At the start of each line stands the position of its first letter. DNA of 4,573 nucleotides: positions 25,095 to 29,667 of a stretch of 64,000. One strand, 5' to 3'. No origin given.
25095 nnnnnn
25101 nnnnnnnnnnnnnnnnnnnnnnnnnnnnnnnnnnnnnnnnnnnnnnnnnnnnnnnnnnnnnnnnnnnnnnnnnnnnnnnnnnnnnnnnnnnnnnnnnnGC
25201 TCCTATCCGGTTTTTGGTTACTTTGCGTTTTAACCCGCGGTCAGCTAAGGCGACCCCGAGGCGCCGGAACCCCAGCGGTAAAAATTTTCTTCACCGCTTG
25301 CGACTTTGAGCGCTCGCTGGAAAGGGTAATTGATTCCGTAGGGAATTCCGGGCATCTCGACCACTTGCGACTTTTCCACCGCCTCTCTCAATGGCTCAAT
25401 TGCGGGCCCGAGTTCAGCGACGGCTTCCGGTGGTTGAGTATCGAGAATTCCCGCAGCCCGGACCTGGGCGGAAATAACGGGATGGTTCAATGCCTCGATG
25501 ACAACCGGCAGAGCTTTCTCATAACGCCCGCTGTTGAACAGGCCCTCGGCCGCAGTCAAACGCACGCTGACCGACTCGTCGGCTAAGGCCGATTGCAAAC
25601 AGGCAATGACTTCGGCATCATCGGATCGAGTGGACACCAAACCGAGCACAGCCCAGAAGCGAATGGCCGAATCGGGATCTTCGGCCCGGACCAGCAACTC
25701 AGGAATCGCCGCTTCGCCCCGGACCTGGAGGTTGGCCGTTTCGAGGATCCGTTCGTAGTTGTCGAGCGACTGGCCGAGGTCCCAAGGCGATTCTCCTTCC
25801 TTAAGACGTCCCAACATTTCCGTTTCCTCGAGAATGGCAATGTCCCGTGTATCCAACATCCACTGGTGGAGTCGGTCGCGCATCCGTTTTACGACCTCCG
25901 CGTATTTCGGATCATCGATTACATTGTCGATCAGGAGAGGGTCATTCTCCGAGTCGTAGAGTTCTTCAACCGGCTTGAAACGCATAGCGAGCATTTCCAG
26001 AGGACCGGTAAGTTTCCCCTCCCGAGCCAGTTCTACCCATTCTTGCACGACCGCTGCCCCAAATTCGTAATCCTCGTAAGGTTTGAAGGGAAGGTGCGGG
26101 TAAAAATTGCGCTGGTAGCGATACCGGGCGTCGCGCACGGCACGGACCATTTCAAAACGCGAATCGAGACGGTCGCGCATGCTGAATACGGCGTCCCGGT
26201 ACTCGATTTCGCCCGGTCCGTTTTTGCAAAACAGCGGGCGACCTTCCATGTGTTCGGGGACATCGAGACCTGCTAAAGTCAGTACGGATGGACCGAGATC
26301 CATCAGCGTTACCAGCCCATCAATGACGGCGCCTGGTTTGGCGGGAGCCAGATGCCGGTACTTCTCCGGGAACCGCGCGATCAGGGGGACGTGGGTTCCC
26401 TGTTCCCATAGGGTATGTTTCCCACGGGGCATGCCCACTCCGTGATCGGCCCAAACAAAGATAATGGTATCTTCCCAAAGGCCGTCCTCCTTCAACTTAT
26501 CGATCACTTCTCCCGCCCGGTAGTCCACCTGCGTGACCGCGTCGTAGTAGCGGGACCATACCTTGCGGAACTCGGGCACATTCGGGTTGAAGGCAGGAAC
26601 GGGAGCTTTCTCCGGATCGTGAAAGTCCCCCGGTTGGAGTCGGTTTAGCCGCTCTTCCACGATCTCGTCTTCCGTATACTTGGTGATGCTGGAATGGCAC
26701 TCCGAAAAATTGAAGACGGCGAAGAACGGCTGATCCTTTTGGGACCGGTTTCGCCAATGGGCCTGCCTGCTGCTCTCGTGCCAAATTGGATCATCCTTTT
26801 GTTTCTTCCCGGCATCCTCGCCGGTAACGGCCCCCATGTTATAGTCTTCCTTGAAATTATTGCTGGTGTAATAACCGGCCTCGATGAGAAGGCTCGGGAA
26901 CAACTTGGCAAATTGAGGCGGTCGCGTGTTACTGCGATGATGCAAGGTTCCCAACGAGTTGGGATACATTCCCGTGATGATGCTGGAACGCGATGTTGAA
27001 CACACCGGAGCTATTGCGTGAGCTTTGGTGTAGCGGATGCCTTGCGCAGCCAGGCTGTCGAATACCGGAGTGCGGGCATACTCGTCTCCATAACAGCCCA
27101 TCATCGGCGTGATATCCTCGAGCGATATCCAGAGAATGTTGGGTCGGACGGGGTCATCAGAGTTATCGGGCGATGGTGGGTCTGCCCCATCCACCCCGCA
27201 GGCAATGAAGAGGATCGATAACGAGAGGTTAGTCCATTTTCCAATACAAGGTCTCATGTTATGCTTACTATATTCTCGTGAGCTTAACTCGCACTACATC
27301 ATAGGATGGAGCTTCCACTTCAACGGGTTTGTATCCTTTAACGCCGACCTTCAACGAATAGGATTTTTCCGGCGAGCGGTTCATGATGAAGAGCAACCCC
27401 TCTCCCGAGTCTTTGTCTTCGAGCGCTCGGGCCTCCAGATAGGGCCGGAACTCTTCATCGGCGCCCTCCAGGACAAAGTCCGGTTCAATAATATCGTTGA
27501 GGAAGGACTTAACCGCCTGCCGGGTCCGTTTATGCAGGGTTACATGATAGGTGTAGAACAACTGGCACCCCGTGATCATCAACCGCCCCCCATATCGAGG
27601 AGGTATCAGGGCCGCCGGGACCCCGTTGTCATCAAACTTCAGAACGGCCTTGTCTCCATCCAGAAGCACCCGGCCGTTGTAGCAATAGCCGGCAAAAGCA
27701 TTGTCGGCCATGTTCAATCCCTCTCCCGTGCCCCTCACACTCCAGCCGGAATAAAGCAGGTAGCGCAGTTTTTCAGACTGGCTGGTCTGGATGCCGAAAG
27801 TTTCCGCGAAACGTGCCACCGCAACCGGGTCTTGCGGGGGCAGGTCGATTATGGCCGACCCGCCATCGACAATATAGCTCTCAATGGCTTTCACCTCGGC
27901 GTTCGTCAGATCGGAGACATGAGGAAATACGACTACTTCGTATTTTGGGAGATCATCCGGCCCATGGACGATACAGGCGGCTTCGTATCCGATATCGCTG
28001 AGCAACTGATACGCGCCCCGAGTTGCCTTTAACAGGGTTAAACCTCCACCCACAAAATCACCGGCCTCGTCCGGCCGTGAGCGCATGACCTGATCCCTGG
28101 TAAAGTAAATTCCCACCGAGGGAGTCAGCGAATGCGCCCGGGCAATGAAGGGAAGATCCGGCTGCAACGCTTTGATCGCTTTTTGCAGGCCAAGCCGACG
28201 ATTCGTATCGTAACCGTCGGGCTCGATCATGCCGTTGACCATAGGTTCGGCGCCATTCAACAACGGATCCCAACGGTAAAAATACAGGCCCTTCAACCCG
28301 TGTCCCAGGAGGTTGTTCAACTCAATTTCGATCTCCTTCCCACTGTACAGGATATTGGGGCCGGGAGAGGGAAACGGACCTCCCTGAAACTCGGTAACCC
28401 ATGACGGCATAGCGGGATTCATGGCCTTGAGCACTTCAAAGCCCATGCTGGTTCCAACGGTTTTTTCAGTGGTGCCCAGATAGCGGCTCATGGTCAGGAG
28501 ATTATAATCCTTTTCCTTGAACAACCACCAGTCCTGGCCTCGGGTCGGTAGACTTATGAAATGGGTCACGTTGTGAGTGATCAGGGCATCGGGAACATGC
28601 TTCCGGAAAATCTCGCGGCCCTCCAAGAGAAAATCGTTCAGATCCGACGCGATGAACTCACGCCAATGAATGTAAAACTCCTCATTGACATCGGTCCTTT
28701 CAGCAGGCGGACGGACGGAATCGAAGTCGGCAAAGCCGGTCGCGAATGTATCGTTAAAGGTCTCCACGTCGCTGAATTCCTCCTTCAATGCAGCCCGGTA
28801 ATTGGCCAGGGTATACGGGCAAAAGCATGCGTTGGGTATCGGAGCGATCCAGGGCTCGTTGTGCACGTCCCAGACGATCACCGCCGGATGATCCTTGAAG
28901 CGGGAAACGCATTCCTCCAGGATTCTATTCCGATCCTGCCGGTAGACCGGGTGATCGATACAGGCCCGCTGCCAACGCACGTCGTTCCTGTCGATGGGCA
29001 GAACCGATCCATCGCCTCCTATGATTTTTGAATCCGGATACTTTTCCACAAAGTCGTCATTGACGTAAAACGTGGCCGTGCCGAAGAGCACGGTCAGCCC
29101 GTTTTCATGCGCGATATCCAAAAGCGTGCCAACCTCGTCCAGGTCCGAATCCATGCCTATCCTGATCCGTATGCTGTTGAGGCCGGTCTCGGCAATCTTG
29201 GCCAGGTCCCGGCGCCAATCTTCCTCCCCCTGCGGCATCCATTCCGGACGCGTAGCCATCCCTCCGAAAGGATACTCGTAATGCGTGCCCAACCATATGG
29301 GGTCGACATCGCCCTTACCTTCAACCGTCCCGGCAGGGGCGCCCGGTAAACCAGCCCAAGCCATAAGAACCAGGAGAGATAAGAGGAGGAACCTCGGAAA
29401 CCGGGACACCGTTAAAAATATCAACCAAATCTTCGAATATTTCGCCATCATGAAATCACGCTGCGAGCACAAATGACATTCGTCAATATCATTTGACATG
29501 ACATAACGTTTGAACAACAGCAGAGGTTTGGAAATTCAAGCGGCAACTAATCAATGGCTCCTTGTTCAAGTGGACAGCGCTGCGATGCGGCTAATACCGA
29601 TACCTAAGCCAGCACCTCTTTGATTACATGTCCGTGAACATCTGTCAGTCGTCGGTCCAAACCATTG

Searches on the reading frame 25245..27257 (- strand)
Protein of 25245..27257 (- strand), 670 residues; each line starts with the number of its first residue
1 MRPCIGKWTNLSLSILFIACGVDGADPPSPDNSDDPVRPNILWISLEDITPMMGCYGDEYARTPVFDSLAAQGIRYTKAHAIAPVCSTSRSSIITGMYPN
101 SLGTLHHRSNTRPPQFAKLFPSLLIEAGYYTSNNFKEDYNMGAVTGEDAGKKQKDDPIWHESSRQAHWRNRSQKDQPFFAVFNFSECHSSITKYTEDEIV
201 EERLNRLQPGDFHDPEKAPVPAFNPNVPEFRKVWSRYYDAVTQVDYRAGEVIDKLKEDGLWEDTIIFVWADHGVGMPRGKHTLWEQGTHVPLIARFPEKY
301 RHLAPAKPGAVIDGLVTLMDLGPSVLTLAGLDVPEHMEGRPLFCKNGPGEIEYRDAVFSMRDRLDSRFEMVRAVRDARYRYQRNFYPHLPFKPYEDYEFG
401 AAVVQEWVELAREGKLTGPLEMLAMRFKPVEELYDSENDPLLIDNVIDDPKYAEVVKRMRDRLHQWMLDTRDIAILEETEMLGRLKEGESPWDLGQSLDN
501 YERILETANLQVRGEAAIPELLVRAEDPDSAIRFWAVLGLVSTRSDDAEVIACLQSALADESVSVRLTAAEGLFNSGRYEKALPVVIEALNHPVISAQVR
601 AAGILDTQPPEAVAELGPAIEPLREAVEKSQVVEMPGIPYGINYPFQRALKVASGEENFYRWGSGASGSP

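Call 61: search_protein_families(library=pfam, proteins=[window:25245-27257:-], max_evalue=0.00001)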
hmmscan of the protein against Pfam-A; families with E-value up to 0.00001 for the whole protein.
window:25245-27257:- (670 aa): 4 families
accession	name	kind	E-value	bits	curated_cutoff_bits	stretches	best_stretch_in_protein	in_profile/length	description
PF00884.28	Sulfatase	-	2.4e-40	139.1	25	1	39-330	1-300/301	Sulfatase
PF13646.12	HEAT_2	-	1.9e-13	50.9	27.7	2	518-601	1-81/88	HEAT repeats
PF16347.10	SGSH_C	-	5e-13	49.9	29.3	1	280-358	8-81/154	N-sulphoglucosamine sulphohydrolase, C-terminal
PF01663.27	Phosphodiest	-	2e-10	41.3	23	1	61-275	18-222/342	Type I phosphodiesterase / nucleotide pyrophosphatase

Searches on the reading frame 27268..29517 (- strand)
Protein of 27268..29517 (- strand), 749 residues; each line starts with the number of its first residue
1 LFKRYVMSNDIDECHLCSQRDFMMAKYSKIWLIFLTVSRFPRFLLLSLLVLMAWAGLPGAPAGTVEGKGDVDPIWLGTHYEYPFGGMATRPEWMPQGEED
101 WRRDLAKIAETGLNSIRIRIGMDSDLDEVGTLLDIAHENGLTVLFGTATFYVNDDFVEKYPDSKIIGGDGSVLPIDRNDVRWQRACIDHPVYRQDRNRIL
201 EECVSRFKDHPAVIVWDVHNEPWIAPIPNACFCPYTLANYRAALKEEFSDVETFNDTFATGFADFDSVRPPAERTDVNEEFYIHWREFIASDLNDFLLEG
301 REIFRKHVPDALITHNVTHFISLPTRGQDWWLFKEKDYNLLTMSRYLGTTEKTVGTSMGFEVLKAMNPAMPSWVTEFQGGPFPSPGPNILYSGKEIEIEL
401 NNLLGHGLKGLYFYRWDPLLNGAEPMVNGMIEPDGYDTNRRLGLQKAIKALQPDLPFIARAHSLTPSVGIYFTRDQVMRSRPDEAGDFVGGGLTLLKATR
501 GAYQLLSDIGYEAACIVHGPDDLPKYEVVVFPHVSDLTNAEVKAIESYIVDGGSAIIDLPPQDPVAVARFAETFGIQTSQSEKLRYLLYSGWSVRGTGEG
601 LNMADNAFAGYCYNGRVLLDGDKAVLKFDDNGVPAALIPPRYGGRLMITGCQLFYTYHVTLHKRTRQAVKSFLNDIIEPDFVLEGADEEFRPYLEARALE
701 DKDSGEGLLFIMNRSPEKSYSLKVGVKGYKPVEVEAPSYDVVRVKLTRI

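Call 61: search_protein_families(library=pfam, proteins=[window:27268-29517:-], max_evalue=0.00001)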
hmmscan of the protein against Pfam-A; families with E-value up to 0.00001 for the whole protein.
window:27268-29517:- (749 aa): 1 family
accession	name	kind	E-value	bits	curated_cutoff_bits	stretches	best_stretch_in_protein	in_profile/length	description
PF02449.21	Glyco_hydro_42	-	3.7e-37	129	21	1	129-449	49-371/376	Beta-galactosidase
